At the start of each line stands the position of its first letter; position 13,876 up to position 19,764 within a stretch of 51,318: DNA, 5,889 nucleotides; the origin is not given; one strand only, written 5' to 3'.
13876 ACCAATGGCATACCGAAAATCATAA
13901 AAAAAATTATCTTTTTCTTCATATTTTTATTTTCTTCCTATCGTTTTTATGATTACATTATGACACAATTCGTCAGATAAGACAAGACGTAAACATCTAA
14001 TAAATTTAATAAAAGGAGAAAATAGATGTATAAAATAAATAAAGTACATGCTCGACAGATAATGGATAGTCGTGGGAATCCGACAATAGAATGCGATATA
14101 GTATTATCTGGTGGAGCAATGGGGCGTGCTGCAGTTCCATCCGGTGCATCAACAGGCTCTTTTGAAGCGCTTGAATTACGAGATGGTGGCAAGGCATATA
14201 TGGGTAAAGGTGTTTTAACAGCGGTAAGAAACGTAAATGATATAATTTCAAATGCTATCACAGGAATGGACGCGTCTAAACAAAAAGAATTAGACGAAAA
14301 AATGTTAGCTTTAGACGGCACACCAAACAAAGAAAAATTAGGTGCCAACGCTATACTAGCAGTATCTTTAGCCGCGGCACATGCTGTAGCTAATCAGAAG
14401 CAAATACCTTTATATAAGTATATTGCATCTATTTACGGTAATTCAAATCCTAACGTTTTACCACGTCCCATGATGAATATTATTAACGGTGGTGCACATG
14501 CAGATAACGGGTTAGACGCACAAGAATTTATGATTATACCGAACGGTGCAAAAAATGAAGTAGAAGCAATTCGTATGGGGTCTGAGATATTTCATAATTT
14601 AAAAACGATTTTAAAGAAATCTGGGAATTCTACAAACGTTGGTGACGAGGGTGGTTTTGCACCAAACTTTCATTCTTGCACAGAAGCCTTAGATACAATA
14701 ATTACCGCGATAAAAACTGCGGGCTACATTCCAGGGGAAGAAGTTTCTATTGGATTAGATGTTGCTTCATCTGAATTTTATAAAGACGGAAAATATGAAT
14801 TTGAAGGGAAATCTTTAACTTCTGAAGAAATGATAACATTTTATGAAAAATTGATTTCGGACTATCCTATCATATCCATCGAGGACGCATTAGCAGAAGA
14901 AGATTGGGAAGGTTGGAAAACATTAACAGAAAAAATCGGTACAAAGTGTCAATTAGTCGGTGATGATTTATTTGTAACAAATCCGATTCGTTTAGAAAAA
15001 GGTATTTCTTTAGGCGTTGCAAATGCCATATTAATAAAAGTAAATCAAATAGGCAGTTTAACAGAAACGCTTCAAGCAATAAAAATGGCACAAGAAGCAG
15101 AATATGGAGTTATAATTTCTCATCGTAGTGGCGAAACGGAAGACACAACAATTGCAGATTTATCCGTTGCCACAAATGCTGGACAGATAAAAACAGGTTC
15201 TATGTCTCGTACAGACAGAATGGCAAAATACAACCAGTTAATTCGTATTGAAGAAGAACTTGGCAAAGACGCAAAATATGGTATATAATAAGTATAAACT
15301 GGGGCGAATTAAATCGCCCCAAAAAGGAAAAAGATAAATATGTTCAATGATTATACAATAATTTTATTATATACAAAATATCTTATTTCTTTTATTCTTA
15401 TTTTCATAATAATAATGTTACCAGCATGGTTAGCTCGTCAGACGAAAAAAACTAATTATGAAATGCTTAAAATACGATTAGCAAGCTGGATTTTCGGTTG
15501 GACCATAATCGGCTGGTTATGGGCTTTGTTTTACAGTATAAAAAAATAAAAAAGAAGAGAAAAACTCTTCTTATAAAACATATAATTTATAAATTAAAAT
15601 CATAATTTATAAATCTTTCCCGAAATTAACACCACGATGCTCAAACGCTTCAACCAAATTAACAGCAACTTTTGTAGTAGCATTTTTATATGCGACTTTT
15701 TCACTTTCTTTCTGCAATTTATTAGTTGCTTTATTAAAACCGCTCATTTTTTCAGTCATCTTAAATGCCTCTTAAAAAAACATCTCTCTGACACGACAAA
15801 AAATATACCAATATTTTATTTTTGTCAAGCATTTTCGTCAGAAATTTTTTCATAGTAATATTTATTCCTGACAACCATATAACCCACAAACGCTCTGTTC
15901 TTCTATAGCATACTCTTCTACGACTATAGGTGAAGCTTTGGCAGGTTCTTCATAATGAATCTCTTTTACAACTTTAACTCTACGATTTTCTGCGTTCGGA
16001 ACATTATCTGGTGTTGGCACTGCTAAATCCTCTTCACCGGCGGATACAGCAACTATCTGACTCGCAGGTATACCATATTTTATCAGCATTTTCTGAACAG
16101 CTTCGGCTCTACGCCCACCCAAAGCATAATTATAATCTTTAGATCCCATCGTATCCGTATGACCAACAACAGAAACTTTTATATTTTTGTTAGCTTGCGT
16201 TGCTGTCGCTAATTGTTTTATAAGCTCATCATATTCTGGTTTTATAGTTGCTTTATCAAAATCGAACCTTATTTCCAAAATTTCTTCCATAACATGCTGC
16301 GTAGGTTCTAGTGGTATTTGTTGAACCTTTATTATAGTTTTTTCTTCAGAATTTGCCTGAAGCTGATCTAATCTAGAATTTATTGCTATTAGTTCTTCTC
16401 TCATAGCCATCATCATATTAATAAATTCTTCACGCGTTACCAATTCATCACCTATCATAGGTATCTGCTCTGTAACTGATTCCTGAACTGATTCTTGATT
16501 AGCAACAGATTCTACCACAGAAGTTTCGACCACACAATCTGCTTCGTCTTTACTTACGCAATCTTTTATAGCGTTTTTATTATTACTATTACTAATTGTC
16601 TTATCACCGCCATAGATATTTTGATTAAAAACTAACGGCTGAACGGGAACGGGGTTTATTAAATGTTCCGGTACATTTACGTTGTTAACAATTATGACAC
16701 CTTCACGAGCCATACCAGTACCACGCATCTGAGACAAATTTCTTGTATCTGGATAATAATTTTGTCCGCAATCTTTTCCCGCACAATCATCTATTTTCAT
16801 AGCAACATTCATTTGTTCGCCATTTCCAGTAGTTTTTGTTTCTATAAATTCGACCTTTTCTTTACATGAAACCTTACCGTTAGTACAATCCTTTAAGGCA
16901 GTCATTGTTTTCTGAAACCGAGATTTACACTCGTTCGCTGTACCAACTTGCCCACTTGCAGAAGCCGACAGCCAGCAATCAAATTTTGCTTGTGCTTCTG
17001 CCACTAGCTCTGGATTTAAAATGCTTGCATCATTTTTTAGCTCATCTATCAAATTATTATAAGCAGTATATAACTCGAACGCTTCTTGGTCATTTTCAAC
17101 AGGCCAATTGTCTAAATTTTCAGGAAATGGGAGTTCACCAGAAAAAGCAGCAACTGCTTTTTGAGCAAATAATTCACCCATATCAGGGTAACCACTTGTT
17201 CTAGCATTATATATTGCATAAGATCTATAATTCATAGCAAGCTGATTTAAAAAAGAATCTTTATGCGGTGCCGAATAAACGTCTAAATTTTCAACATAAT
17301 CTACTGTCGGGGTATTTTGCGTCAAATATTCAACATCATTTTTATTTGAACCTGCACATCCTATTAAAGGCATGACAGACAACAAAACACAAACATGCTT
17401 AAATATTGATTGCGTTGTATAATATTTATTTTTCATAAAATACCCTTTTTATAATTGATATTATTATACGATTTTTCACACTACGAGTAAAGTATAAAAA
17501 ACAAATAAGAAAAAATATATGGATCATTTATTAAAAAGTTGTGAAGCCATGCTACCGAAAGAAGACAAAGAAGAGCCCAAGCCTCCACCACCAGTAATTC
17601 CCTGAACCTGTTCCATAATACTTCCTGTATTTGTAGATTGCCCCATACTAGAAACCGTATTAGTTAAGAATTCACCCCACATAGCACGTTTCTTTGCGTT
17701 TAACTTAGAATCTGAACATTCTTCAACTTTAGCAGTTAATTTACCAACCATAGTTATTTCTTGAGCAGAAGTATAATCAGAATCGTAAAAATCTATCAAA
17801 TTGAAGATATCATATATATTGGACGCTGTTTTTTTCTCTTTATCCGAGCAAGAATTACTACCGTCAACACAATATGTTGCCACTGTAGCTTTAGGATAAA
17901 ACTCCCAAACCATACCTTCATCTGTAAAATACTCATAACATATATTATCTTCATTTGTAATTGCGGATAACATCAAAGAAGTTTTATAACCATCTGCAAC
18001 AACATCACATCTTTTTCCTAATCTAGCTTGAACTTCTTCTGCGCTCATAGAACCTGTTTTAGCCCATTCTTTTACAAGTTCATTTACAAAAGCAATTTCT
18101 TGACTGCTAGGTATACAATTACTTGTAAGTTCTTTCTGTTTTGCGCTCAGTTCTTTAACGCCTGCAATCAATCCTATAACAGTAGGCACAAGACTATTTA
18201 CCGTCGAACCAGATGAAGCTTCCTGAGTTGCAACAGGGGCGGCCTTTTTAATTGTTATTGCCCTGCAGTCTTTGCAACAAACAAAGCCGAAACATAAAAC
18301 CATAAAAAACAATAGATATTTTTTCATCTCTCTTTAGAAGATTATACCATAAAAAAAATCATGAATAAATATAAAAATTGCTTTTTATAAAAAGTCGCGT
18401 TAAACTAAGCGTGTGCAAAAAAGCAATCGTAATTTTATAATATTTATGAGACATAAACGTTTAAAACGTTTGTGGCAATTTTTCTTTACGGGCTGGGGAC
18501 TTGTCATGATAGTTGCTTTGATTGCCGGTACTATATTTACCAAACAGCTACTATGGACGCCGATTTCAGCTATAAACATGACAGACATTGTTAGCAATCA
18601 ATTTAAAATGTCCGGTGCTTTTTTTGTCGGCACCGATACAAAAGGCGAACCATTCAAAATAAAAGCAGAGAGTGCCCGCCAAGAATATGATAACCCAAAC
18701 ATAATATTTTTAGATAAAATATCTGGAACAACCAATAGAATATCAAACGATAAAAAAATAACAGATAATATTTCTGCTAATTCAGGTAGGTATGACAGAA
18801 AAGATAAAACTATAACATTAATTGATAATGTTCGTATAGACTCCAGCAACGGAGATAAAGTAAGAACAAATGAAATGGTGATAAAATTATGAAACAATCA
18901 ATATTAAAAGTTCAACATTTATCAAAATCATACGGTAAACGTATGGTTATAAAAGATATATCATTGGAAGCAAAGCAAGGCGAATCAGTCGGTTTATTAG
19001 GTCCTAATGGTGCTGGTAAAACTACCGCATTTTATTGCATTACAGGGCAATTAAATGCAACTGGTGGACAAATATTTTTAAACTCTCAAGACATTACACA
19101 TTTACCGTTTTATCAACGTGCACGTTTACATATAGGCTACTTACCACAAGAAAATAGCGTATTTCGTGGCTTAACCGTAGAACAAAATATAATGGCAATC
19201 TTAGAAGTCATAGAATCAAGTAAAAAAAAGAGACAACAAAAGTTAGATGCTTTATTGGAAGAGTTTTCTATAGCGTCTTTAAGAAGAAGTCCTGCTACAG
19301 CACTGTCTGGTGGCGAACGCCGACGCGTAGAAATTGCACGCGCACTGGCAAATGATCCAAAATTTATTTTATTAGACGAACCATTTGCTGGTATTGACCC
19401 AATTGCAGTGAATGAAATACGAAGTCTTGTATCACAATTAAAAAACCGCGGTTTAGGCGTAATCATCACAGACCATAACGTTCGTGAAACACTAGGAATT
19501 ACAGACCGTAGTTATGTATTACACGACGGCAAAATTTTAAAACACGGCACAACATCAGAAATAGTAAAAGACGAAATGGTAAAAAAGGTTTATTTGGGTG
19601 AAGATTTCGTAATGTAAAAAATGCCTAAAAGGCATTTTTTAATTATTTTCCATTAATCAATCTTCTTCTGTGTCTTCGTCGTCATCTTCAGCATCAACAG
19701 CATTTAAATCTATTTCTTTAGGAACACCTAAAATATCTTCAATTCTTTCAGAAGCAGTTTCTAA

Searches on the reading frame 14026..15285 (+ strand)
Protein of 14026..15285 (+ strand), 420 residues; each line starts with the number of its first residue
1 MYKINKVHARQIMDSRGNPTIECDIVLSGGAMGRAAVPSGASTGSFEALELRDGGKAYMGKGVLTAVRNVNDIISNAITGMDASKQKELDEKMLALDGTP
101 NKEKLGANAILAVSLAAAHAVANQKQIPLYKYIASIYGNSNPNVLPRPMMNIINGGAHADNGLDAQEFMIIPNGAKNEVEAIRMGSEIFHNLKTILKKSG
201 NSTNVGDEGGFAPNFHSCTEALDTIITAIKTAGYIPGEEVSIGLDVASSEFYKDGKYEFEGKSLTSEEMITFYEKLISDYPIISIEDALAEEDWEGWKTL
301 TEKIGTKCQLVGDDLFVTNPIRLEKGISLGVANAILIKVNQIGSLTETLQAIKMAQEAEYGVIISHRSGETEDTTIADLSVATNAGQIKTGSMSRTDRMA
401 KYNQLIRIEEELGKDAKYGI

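Call 13: search_protein_families(library=pfam, proteins=[window:14026-15285:+], max_evalue=0.001)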
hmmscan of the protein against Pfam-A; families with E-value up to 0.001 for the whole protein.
window:14026-15285:+ (420 aa): 3 families
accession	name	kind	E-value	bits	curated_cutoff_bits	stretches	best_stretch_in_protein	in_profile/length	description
PF00113.28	Enolase_C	-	1.6e-129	431.9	21.5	1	144-418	3-287/296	Enolase, C-terminal TIM barrel domain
PF03952.21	Enolase_N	-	8.1e-57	191.5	35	1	4-133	1-131/131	Enolase, N-terminal domain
PF13378.12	MR_MLE_C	-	1.6e-06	28.5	29.4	1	264-396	55-182/219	Enolase C-terminal domain-like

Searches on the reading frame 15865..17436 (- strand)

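Call 13: search_protein_families(library=pfam, proteins=[window:15865-17436:-], max_evalue=0.001)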
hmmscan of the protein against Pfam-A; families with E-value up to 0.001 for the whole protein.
window:15865-17436:- (524 aa): 1 family
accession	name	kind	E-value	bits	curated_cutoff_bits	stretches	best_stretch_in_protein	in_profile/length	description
PF00691.25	OmpA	-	2.7e-19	69.7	27.2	1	390-485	1-98/98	OmpA family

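Call 78: search_protein_families(library=ncbifam, proteins=[window:15865-17436:-], max_evalue=0.001)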
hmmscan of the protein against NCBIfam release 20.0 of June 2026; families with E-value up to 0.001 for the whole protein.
window:15865-17436:- (524 aa): 31 families (the best 25 are shown)
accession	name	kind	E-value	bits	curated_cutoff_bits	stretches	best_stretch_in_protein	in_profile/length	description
TIGR02802.1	Pal_lipo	equivalog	2.9e-25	88.4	125.35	1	389-490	2-103/104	peptidoglycan-associated lipoprotein Pal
NF053611.1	YiaD_Gzip_OmpA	equivalog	5.6e-22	78.5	175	1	382-489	99-204/206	YiaD family glycine zipper/OmpA-like lipoprotein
NF053612.1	anchor_PA1041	equivalog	9.5e-21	74.8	250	1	380-489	124-233/236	PA1041 family peptidoglycan-binding anchor lipoprotein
NF045787.1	OmpABordt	equivalog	2.9e-20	72.8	200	1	389-489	87-187/194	outer membrane protein OmpA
NF008067.1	PRK10802.1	equivalog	4.3e-19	69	261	1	389-490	69-170/171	peptidoglycan-associated lipoprotein Pal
NF053613.1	OMP_toxin_LptF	equivalog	1e-18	68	400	1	388-490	142-244/256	lipotoxin F family OmpA-related lipoprotein LptF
NF053585.1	OMP_LP_YfiB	equivalog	1.2e-17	64.2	128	1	386-490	55-159/163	outer membrane lipoprotein YfiB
NF052230.1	T9SS_PorE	exception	1.2e-16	60.2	600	1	341-470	473-598/648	PorE family type IX secretion system protein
NF053607.1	CHU_0125_OmpA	equivalog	5.8e-16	58.1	620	1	353-475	501-619/639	CHU_0125 family OmpA-like outer membrane integrity protein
NF008071.1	PRK10808.1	equivalog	2e-14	53.7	277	1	387-470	231-316/358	porin OmpA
TIGR03789.1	pdsO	hypoth_equivalog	5.5e-13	49.1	152.2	1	347-487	95-239/243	sortase-associated OmpA-like protein PdsO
TIGR03350.1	type_VI_ompA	equivalog_domain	2.6e-12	46.9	139.8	1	391-489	34-135/137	type VI secretion system protein TssL, long form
NF007804.1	PRK10510.1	equivalog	4.3e-12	45.9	307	1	388-489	113-214/219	OmpA family lipoprotein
NF047726.1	AutTranAdhPGAsTpgA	equivalog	3e-11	43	350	1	378-468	145-238/268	trimeric autotransporter adhesin/peptidogylcan-associated protein TpgA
NF006285.1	PRK08457.1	equivalog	1.1e-09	38.4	250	1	381-501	116-240/253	flagellar motor protein MotB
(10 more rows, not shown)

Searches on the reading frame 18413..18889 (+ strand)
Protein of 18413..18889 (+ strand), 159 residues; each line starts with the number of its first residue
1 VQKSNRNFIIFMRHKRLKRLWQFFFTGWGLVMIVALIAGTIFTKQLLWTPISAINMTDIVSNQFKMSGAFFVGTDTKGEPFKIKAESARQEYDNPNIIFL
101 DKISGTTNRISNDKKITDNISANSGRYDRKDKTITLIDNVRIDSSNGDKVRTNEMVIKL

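Call 14: search_protein_families(library=pfam, proteins=[window:18413-18889:+], max_evalue=0.001)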
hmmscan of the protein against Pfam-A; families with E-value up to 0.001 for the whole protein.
window:18413-18889:+ (159 aa): 1 family
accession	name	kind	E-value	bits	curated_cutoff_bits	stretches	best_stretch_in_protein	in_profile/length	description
PF06835.18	LptC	-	1.8e-06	28.1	21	1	62-158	32-129/175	Lipopolysaccharide-assembly, LptC-related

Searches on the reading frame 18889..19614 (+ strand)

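Call 14: search_protein_families(library=pfam, proteins=[window:18889-19614:+], max_evalue=0.001)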
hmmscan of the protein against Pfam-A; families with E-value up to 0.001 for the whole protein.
window:18889-19614:+ (242 aa): 2 families
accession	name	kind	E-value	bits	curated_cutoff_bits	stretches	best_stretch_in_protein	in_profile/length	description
PF00005.33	ABC_tran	-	1.7e-36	126.3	25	1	22-167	2-137/137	ABC transporter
PF13304.12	AAA_21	-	8.8e-08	33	27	0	152-197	251-299/304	AAA domain, putative AbiEii toxin, Type IV TA system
